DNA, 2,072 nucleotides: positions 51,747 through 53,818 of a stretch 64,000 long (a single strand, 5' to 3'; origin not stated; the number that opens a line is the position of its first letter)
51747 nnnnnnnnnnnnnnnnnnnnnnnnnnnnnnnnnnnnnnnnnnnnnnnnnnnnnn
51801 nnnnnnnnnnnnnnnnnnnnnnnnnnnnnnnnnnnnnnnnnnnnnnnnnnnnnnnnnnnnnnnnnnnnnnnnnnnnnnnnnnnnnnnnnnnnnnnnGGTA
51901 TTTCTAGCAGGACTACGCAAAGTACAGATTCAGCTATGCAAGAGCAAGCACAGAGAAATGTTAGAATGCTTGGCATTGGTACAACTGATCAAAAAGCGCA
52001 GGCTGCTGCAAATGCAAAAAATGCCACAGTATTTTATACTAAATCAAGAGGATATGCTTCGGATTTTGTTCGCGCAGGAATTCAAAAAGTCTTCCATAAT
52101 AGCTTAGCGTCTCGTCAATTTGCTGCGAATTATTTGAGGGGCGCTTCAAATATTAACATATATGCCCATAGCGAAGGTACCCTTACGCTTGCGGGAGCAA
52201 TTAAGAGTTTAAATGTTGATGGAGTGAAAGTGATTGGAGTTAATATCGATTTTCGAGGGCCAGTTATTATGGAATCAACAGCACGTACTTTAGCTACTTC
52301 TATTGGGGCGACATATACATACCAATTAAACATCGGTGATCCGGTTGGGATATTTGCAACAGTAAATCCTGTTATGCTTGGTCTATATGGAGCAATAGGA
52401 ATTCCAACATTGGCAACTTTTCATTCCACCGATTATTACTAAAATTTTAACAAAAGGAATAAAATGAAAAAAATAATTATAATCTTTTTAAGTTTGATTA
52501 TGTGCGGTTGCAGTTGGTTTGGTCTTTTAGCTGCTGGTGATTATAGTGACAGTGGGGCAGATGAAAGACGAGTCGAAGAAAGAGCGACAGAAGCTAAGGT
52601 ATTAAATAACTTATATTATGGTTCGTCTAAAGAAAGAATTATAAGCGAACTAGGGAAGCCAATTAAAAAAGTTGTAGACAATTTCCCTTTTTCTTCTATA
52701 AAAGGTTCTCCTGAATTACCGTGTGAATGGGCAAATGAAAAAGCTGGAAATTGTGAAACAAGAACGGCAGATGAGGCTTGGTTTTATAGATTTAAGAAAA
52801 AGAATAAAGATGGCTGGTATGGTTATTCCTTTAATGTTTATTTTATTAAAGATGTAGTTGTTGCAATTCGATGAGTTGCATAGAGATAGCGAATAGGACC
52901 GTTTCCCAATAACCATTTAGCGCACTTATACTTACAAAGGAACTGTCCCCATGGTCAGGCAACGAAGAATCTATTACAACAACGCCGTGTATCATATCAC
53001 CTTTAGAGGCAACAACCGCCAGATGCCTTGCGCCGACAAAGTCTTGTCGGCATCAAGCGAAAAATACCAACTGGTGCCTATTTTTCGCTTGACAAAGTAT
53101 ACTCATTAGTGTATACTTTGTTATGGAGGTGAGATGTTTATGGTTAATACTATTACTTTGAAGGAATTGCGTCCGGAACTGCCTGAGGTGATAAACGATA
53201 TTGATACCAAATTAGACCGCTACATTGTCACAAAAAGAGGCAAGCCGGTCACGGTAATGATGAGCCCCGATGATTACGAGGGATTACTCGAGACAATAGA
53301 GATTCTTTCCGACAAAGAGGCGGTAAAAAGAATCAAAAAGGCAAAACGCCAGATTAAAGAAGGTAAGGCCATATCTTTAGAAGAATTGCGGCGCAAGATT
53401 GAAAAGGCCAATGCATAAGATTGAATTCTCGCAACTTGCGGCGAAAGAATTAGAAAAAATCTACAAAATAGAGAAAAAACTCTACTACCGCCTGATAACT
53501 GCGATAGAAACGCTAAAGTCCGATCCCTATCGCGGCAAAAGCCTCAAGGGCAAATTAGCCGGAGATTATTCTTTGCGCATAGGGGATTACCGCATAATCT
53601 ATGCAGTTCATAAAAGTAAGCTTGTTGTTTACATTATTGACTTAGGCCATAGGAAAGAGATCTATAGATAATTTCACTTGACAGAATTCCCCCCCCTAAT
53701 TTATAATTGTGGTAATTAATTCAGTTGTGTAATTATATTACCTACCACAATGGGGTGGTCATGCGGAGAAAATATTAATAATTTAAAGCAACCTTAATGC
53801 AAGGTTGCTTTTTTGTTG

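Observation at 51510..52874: Payload combines a glycine-zipper membrane segment with a minimal Ser-Asp-His hydrolase, followed by a lipoprotein immunity candidate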

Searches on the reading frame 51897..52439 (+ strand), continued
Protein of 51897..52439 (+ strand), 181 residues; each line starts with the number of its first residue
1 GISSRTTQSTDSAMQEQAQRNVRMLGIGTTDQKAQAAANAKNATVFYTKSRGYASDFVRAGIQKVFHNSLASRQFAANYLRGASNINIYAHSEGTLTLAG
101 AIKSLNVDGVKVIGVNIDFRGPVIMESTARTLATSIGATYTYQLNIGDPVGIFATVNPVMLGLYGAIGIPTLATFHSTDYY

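Call 61: find_encoding_contigs(protein=P0053, flank=3000, max_places=2)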
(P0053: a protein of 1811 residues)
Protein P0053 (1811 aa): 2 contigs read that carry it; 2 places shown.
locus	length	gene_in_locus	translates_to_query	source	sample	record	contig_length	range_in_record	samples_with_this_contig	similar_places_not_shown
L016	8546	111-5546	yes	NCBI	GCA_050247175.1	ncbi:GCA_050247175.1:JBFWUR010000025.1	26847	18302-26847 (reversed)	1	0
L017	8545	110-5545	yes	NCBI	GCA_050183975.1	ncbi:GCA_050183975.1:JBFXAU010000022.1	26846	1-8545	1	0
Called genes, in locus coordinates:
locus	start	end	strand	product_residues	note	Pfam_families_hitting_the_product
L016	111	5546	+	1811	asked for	PF01839:FG-GAP (faint), PF13517:FG-GAP_3 (faint), PF12256:TcdB_toxin_midN, PF05593:RHS_repeat (weak)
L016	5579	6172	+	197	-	-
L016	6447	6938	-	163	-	PF03461:TRCF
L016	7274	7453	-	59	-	PF07929:PRiA4_ORF3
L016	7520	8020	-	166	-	-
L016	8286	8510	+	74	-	PF05930:Phage_AlpA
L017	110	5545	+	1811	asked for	PF01839:FG-GAP (faint), PF13517:FG-GAP_3 (faint), PF12256:TcdB_toxin_midN, PF05593:RHS_repeat (weak)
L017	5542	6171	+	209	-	-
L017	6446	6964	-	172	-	PF03461:TRCF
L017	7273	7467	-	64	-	PF07929:PRiA4_ORF3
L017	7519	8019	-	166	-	-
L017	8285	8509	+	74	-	PF05930:Phage_AlpA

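Call 62: find_encoding_contigs(protein=P0022, flank=3000, max_places=2)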
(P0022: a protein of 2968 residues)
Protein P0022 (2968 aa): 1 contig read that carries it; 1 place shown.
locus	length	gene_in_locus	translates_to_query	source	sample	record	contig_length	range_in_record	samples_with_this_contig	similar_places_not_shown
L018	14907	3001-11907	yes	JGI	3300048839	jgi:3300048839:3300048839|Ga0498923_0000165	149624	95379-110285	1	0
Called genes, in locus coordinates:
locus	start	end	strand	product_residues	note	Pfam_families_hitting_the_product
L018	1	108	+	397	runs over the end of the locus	PF01590:GAF (faint), PF08668:HDOD (faint), PF13487:HD_5, PF01966:HD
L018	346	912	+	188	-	PF00180:Iso_dh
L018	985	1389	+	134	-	PF00180:Iso_dh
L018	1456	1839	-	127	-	PF00072:Response_reg (weak)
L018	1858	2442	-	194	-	PF01381:HTH_3, PF13443:HTH_26, PF07883:Cupin_2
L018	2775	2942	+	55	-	-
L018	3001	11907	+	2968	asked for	PF03534:SpvB, PF12256:TcdB_toxin_midN, PF25023:TEN_YD-shell, PF05593:RHS_repeat, PF13385:Laminin_G_3, PF07691:PA14, PF16841:CBM60, PF25023:TEN_YD-shell, +4 more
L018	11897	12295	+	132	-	-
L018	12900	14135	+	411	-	PF13173:AAA_14, PF13635:DUF4143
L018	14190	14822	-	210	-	-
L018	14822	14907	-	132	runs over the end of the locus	PF00072:Response_reg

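Call 69: find_related_loci(query=A4, collection=metagenome_contigs, flank=2500)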
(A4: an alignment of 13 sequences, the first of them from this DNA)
Query A4 (181 aa) in metagenome_contigs; peptide patterns used: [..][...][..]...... (x = any residue, [..] = any of these).
19 stretches matched a pattern; 2 encode a relative of the query (tblastn E <= 1e-3); 2 distinct loci.
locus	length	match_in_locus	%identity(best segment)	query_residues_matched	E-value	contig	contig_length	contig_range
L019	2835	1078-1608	59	6-181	3e-65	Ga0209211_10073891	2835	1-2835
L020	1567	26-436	66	46-181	5e-59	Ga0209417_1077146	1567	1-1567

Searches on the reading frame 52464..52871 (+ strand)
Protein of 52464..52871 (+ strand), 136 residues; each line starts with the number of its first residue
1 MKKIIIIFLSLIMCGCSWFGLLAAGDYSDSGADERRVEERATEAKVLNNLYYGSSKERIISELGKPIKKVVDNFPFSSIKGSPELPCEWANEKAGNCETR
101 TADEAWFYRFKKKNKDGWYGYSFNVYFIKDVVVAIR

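Call 7: search_protein_families(library=pfam, proteins=[window:52464-52871:+], max_evalue=1)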
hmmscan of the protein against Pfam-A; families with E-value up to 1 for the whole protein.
window:52464-52871:+ (136 aa): 0 families

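Call 8: search_protein_families(library=ncbifam, proteins=[window:52464-52871:+], max_evalue=1)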
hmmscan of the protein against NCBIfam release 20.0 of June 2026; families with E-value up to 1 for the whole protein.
window:52464-52871:+ (136 aa): 2 families
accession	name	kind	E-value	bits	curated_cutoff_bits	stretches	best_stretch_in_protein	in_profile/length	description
NF008475.0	PRK11372.1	equivalog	0.092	12.8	168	1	1-23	3-25/109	C-type lysozyme inhibitor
NF041529.1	LvhB7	equivalog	0.36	10.6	70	1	1-17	1-17/45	T4SS-associated protein LvhB7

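Call 10: search_solved_structures(query=window:52464-52871:+, max_evalue=10)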
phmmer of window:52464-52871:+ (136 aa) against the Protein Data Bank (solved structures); distinct sequences matched with E-value up to 10: 0.

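Call 13: find_homologous_proteins(query=window:52464-52871:+, max_evalue=0.001)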
Query window:52464-52871:+ (136 aa): 1 proteins with E <= 0.001 among 3103 candidates.
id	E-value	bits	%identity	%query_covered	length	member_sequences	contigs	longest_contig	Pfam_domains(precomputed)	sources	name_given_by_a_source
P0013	1.4e-87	309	100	100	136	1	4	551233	-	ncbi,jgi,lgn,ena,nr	ncbi:MAG: hypothetical protein PHI86_00535 [Candidatus Omnitrophica bacterium]|nr:hypothetical prote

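Call 27: find_homologous_proteins(query=A3, max_evalue=0.001)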
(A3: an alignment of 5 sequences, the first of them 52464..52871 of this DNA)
Query A3 (5 sequences) (136 aa, profile of the alignment): 8 proteins with E <= 0.001 among 4396 candidates.
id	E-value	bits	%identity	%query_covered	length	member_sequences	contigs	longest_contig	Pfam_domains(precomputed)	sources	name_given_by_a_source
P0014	3.1e-60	220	42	99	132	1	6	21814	-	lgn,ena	-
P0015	1.4e-57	212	33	99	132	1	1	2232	-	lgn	-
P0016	3.3e-52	194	35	99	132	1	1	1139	-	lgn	-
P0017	1.4e-48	182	35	99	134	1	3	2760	-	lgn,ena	-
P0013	1.8e-45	172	100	100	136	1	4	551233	-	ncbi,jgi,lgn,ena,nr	ncbi:MAG: hypothetical protein PHI86_00535 [Candidatus Omnitrophica bacterium]|nr:hypothetical prote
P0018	8.0e-40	154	33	98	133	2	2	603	-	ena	-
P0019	7.3e-39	151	34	79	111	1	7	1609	-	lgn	-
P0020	5.1e-38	148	29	98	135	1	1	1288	-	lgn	-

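Call 28: find_encoding_contigs(protein=P0014, flank=10000, max_places=6)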
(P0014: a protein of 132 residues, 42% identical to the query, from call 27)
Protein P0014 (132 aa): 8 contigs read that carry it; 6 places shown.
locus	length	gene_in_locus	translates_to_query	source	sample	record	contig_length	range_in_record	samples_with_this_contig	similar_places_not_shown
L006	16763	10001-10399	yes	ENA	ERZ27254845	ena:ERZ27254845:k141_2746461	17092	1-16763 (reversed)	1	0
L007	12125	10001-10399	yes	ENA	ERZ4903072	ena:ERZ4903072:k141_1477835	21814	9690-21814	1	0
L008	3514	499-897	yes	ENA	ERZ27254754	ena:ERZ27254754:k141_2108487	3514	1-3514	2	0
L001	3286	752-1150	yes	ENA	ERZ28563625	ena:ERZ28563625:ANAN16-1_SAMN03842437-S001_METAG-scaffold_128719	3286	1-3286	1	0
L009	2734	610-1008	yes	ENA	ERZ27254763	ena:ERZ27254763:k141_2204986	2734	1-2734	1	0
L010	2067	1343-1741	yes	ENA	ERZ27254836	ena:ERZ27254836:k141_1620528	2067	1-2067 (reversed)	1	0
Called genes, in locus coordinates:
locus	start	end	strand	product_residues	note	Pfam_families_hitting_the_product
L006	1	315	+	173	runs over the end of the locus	-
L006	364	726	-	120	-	PF00072:Response_reg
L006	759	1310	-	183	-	PF12844:HTH_19 (weak), PF13443:HTH_26 (weak), PF01381:HTH_3, PF07883:Cupin_2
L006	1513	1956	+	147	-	-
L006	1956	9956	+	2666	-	PF03534:SpvB, PF01839:FG-GAP (faint), PF13517:FG-GAP_3, PF12256:TcdB_toxin_midN, PF05593:RHS_repeat (weak), PF25023:TEN_YD-shell, PF13385:Laminin_G_3, PF25023:TEN_YD-shell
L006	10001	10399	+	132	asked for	-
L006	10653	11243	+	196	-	PF01797:Y1_Tnp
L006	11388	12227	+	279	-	-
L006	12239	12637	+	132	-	-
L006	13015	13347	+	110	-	-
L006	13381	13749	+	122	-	PF00072:Response_reg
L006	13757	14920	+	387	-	PF13487:HD_5, PF01966:HD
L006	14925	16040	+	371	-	PF06925:MGDG_synth, PF00534:Glycos_transf_1, PF04101:Glyco_tran_28_C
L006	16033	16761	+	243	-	?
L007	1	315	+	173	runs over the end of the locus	-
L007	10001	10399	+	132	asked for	-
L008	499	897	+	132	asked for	-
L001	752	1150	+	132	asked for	-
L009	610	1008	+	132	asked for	-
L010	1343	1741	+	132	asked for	-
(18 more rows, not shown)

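Call 29: find_encoding_contigs(protein=P0020, flank=5000, max_places=3)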
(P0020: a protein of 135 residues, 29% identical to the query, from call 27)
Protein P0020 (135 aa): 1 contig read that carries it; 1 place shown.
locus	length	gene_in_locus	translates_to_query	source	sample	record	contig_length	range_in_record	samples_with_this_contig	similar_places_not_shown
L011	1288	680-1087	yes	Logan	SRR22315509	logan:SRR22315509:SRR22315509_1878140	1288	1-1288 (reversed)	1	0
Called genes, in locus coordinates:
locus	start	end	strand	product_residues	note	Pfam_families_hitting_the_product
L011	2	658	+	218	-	?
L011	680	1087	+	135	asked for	-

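Call 30: find_encoding_contigs(protein=P0019, flank=5000, max_places=4)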
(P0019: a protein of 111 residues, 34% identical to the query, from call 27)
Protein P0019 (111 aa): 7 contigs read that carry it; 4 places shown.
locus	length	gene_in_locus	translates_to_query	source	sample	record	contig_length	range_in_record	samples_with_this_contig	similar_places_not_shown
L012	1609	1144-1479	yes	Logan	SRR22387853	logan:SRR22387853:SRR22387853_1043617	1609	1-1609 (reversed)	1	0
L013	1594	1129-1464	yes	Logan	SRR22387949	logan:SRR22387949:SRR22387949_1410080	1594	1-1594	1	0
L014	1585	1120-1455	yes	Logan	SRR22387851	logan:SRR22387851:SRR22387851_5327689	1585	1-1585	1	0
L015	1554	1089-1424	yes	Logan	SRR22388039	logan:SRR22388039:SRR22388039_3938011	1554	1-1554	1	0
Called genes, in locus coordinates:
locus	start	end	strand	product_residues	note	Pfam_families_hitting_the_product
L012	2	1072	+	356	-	?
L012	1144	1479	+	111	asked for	-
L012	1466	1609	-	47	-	?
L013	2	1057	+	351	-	?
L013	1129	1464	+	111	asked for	-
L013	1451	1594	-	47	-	?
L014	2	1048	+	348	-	?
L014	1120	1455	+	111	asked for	-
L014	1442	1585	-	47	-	?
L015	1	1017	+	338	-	?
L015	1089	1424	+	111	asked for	-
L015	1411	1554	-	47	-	?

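Call 35: search_protein_families(library=pfam, alignment_id=A5, max_evalue=1)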
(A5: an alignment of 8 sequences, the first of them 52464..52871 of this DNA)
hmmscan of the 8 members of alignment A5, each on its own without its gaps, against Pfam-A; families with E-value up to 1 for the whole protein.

A. member 1, window:52464-52871:+ (136 aa): 0 families

B. families by the number of members that match (of 8 scanned): 1 family
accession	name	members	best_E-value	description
PF04355.18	BamE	5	0.0014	Outer membrane protein assembly factor BamE domain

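Call 44: predict_structure(alignment_id=A5)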
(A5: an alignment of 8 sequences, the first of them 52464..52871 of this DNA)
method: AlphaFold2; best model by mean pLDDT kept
length: 136 residues; sequences in the alignment: 8
mean_pLDDT: 78.3   pTM: 0.65
mean pLDDT of the five models: 78.3, 77.8, 77.6, 76.9, 76.5
residues with pLDDT >= 90: 53; 70-90: 47; 50-70: 17; < 50: 19
segments of 3 or more residues with pLDDT < 50: 1-3, 8-10, 17-27
pLDDT, mean of each block of 10 residues (from residue 1): 48 48 46 79 88 96 95 87 77 73 94 85 93 92
secondary structure, 60 per line:
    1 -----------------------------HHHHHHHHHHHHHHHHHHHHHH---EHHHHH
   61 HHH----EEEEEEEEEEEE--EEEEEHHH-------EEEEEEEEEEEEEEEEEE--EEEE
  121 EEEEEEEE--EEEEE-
elements in order: H30-51 H56-63 E68-79 E82-86 E97-114 E117-128 E131-135

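Call 68: find_related_loci(query=A5, collection=metagenome_contigs, flank=2500)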
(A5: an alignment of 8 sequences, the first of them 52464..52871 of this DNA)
Query A5 (136 aa) in metagenome_contigs; peptide patterns used: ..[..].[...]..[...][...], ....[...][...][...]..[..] (x = any residue, [..] = any of these).
599 stretches matched a pattern, but none encodes a relative of the query by tblastn (E <= 1e-3).

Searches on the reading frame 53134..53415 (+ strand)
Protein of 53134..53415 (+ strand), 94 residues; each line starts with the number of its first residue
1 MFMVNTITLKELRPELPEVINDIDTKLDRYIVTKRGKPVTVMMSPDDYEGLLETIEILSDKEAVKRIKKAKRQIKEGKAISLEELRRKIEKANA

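Call 8: search_protein_families(library=ncbifam, proteins=[window:53134-53415:+], max_evalue=1)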
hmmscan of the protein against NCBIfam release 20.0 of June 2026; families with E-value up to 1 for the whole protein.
window:53134-53415:+ (94 aa): 2 families
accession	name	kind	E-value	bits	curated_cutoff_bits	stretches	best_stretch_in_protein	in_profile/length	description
TIGR01552.1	phd_fam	subfamily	6.4e-08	31.8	20.8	1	6-58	1-52/53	type II toxin-antitoxin system prevent-host-death family antitoxin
NF008499.0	PRK11409.1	equivalog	0.0015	18.6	121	1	6-81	3-78/83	YoeB-YefM toxin-antitoxin system antitoxin YefM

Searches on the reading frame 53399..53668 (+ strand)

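Call 8: search_protein_families(library=ncbifam, proteins=[window:53399-53668:+], max_evalue=1)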
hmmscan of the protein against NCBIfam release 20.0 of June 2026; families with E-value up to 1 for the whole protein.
window:53399-53668:+ (90 aa): 3 families
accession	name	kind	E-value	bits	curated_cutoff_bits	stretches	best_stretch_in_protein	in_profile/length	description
TIGR02385.1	RelE_StbE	subfamily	6.5e-12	45.8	27.9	1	7-89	1-88/88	type II toxin-antitoxin system mRNA interferase toxin, RelE/StbE family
TIGR02116.1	toxin_Txe_YoeB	equivalog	1.1e-07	31.9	51.8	1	10-78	1-74/80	Txe/YoeB family addiction module toxin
TIGR00053.1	TIGR00053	subfamily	0.00023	21.7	87.25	1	5-89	1-91/92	YafQ family addiction module toxin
